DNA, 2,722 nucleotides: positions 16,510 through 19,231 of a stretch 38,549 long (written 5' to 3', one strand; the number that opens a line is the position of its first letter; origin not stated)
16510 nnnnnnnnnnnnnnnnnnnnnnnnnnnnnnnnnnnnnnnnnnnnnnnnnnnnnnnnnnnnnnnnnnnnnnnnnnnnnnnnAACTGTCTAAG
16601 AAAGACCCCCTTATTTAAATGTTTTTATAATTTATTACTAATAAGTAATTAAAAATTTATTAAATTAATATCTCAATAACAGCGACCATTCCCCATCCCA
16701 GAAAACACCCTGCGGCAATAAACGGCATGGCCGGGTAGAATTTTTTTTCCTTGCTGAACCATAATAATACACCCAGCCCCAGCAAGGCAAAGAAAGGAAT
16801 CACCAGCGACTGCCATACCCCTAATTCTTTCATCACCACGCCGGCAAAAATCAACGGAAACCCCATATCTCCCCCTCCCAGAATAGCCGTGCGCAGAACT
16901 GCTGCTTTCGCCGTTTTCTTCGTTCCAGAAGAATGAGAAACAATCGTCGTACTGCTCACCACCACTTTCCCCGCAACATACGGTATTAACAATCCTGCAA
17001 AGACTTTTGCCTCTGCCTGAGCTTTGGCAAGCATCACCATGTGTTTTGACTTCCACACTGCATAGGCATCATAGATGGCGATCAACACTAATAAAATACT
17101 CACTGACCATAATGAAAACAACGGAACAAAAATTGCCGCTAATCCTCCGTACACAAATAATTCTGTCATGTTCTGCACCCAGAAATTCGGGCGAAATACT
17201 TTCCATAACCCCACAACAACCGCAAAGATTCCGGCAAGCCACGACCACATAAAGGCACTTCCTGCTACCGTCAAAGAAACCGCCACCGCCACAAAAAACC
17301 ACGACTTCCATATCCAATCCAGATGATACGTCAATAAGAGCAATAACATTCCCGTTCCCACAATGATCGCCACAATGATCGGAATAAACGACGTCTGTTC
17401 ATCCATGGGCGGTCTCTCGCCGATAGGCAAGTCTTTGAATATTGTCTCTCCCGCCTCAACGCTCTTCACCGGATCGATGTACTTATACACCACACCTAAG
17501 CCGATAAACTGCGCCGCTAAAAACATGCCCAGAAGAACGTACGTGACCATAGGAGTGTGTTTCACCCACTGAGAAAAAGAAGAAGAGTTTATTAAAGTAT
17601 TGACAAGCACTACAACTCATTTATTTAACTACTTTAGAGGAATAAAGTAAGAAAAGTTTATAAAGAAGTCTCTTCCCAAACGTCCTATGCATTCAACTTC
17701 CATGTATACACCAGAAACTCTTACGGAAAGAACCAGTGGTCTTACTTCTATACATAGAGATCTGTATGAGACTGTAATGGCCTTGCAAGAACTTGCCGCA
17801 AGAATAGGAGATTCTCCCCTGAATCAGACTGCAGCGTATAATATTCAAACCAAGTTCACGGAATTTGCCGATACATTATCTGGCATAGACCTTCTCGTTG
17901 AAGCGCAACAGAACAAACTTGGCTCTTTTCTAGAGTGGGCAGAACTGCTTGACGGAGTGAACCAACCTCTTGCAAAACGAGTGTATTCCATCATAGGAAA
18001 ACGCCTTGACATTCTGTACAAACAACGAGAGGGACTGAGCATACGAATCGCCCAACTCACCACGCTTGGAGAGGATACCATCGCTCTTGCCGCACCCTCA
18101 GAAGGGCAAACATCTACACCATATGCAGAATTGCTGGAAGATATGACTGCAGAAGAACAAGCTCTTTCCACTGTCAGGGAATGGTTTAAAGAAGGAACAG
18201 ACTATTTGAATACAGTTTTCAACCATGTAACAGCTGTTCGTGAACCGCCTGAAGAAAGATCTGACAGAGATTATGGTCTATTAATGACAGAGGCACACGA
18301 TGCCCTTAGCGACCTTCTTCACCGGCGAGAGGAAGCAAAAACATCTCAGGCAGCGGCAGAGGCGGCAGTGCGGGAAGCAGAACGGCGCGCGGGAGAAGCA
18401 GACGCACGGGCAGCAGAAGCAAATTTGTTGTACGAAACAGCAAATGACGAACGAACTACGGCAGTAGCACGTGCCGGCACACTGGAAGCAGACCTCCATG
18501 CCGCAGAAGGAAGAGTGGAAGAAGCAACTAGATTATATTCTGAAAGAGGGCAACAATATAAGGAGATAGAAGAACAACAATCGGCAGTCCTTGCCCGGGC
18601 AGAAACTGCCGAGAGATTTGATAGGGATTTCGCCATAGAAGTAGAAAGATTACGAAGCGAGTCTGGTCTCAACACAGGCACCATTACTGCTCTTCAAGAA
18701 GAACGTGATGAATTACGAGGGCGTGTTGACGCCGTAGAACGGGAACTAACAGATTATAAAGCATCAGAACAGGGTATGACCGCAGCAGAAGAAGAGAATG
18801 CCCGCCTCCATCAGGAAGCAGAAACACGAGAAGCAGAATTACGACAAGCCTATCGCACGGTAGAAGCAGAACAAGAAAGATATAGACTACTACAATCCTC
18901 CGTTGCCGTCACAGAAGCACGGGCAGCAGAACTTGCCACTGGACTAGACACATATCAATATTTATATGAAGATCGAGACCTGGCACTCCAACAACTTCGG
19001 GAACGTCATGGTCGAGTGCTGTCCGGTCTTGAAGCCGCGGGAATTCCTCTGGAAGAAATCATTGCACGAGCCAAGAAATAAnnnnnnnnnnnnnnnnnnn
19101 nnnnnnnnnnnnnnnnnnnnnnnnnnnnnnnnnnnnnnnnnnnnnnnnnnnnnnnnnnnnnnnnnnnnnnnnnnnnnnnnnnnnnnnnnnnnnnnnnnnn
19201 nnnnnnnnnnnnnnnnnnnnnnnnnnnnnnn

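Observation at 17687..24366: Duplicated two-gene module (long coiled-coil protein + J-domain coiled-coil protein) flanking an inverted HerA-type ATPase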

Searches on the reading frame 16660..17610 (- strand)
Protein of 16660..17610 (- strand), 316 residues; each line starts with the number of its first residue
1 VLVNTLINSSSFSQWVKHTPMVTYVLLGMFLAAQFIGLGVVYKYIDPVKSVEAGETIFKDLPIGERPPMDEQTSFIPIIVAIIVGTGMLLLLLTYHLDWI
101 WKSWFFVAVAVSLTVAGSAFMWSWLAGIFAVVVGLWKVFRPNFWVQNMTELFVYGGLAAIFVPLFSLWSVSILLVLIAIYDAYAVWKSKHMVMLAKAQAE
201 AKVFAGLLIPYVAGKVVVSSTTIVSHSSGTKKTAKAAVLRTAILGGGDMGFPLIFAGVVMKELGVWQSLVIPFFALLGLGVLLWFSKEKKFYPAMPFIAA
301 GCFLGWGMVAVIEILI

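Call 3: search_protein_families(library=pfam, proteins=[window:16660-17610:-], max_evalue=1)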
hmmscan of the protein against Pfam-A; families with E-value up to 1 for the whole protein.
window:16660-17610:- (316 aa): 3 families
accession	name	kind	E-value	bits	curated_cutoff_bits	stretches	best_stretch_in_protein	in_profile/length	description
PF06550.16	SPP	-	9.9e-15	55.2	23.9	1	78-311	38-278/283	Signal-peptide peptidase, presenilin aspartyl protease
PF06522.17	B12D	-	0.12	12.2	21.5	1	74-97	5-28/54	NADH-ubiquinone reductase complex 1 MLRQ subunit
PF02439.20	Adeno_E3_CR2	-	0.82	9.9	36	0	73-94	3-24/38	Adenovirus E3 region protein CR2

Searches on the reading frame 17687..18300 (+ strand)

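Call 29: search_solved_structures(query=window:17687-18300:+, max_evalue=10)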
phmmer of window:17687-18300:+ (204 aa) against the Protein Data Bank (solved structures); distinct sequences matched with E-value up to 10: 1.
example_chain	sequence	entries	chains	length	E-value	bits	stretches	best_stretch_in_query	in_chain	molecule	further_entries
4ham_A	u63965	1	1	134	0.67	13.1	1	28-112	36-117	Lmo2241 protein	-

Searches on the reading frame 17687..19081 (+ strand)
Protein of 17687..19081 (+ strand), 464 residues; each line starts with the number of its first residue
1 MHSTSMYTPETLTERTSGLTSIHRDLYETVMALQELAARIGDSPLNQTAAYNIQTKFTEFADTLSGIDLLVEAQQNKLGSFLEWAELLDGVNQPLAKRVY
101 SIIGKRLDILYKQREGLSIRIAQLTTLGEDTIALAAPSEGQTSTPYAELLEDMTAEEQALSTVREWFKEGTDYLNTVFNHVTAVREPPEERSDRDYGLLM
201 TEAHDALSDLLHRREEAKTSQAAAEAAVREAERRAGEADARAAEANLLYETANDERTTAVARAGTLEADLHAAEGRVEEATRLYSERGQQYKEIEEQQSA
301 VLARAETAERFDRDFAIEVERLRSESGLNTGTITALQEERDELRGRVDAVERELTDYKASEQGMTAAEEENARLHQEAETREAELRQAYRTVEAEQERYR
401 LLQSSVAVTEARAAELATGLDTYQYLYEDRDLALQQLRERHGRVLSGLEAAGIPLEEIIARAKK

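Call 3: search_protein_families(library=pfam, proteins=[window:17687-19081:+], max_evalue=1)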
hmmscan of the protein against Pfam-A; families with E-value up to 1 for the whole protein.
window:17687-19081:+ (464 aa): 2 families
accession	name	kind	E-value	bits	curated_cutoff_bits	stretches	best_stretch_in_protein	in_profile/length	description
PF15188.11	CCDC-167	-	0.0014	19.3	27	1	331-387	4-60/84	Coiled-coil domain-containing protein 167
PF25762.1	HAUS1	-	0.0018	18.5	40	1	219-358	100-232/236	HAUS augmin-like complex subunit 1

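Call 9: search_protein_families(library=ncbifam, proteins=[window:17687-19081:+], max_evalue=0.1)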
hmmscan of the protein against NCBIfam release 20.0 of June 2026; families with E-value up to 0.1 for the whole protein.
window:17687-19081:+ (464 aa): 5 families
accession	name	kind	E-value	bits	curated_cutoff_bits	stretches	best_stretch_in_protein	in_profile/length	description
TIGR02168.1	SMC_prok_B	equivalog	1.2e-06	26.5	567.35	1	212-413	309-507/1181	chromosome segregation protein SMC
NF002572.0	PRK02224.1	equivalog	0.0012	17.2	1087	1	136-286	306-451/888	DNA double-strand break repair ATPase Rad50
TIGR02169.1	SMC_prok_A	equivalog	0.0012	16.6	729.4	1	213-421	296-494/1165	chromosome segregation protein SMC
NF004430.0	PRK05771.2-4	equivalog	0.036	12.6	670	1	261-388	148-271/646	V-type ATP synthase subunit I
TIGR04320.1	Surf_Exclu_PgrA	domain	0.04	13.2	70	0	205-281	256-335/360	SEC10/PgrA surface exclusion domain-containing protein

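Call 48: search_protein_families(library=phrogs, proteins=[window:17687-19081:+], max_evalue=0.01)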
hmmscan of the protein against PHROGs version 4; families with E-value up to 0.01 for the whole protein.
window:17687-19081:+ (464 aa): 1 family
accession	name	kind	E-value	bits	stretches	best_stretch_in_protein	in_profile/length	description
phrog_31408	-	unknown function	0.0051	18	0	296-356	18-79/104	-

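Call 81: search_protein_families(library=padloc, proteins=[window:17687-19081:+], max_evalue=0.01)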
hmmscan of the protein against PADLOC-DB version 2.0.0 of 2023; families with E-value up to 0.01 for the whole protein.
window:17687-19081:+ (464 aa): 0 families

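Call 83: predict_structure(protein=window:17687-19081:+)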
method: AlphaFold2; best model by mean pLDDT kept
length: 464 residues; sequences in the alignment: 1
mean_pLDDT: 76.4   pTM: 0.44
mean pLDDT of the five models: 76.4, 61.3, 60.3, 59.8, 58.3
residues with pLDDT >= 90: 86; 70-90: 255; 50-70: 99; < 50: 24
segments of 3 or more residues with pLDDT < 50: 1-5, 137-144, 185-194
pLDDT, mean of each block of 10 residues (from residue 1): 55 78 76 79 74 80 80 76 69 67 74 72 74 56 57 75 74 64 46 51 61 70 78 86 90 95 96 96 93 85 80 82 71 82 84 85 92 95 96 94 89 81 73 70 64 61 53
secondary structure, 60 per line:
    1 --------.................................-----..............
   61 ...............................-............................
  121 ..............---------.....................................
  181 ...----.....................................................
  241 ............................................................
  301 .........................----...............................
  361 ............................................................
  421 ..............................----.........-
elements in order: H9-41 H47-91 H93-134 H144-183 H188-325 H330-450 H455-463

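Call 87: fold_search(model_id=the predicted structure, library=pdb)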
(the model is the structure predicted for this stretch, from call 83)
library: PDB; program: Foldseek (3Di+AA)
matches with E <= 10: 293; with E <= 0.001: 0
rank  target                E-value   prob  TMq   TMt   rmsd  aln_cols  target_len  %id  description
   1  9a65_A                7.9e-02  0.75  0.24  0.22  73.0       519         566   12  Integrative model of YVAQ-MCPB by crosslinking MS and deep learning (released 2024-09-18)
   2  9fqr_Fy               2.8e-01  0.72  0.24  0.29  31.0       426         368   12  96-nm repeat of axonemal doublet microtubules from bovine sperm (released 2025-03-26)
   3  6grj_E                4.0e-01  0.82  0.28  0.36  39.2       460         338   10  Structure of the AhlB pore of the tripartite alpha-pore forming toxin, AHL, from Aeromonas hydrophila. (released 2019-07-03)
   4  9cpb_6V               4.3e-01  0.69  0.26  0.28  32.7       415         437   14  Atomic model of bovine Fallopian tube cilia doublet microtubule (48-nm periodicity) (released 2024-10-30)
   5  8otz_EU               5.0e-01  0.60  0.23  0.32  30.3       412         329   12  48-nm repeat of the native axonemal doublet microtubule from bovine sperm (released 2023-11-22)
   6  8rd2_A                5.3e-01  0.25  0.19  0.21  51.1       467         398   13  Trypanosoma brucei Invariant Surface Glycoprotein 75 (ISG75) (released 2024-02-14)
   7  9gm6_A                5.8e-01  0.08  0.12  0.05  53.2       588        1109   12  MukBEF in a nucleotide-bound state with open neck gate (heads core) (released 2025-03-26)
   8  7rro_D8               6.4e-01  0.44  0.23  0.25  31.1       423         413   12  Structure of the 48-nm repeat doublet microtubule from bovine tracheal cilia (released 2021-10-27)
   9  8snb_8K               7.0e-01  0.20  0.17  0.22  30.9       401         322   12  atomic model of sea urchin sperm doublet microtubule (48-nm periodicity) (released 2023-06-28)
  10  1r0d_A                8.1e-01  0.41  0.17  0.33  20.2       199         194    8  HIP1R THATCH DOMAIN CORE (released 2004-07-06)
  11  8to0_Ah               8.1e-01  0.33  0.22  0.24  30.1       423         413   10  48-nm repeating structure of doublets from mouse sperm flagella (released 2023-11-01)
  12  8iyj_D2               8.9e-01  0.38  0.24  0.26  30.1       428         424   11  Cryo-EM structure of the 48-nm repeat doublet microtubule from mouse sperm (released 2023-07-05)
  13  9cpb_6U               8.9e-01  0.35  0.23  0.25  31.5       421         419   13  Atomic model of bovine Fallopian tube cilia doublet microtubule (48-nm periodicity) (released 2024-10-30)
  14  7rro_B3               9.3e-01  0.08  0.12  0.14  30.2       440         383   11  Structure of the 48-nm repeat doublet microtubule from bovine tracheal cilia (released 2021-10-27)
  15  8snb_8J               9.7e-01  0.13  0.16  0.18  33.3       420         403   11  atomic model of sea urchin sperm doublet microtubule (48-nm periodicity) (released 2023-06-28)
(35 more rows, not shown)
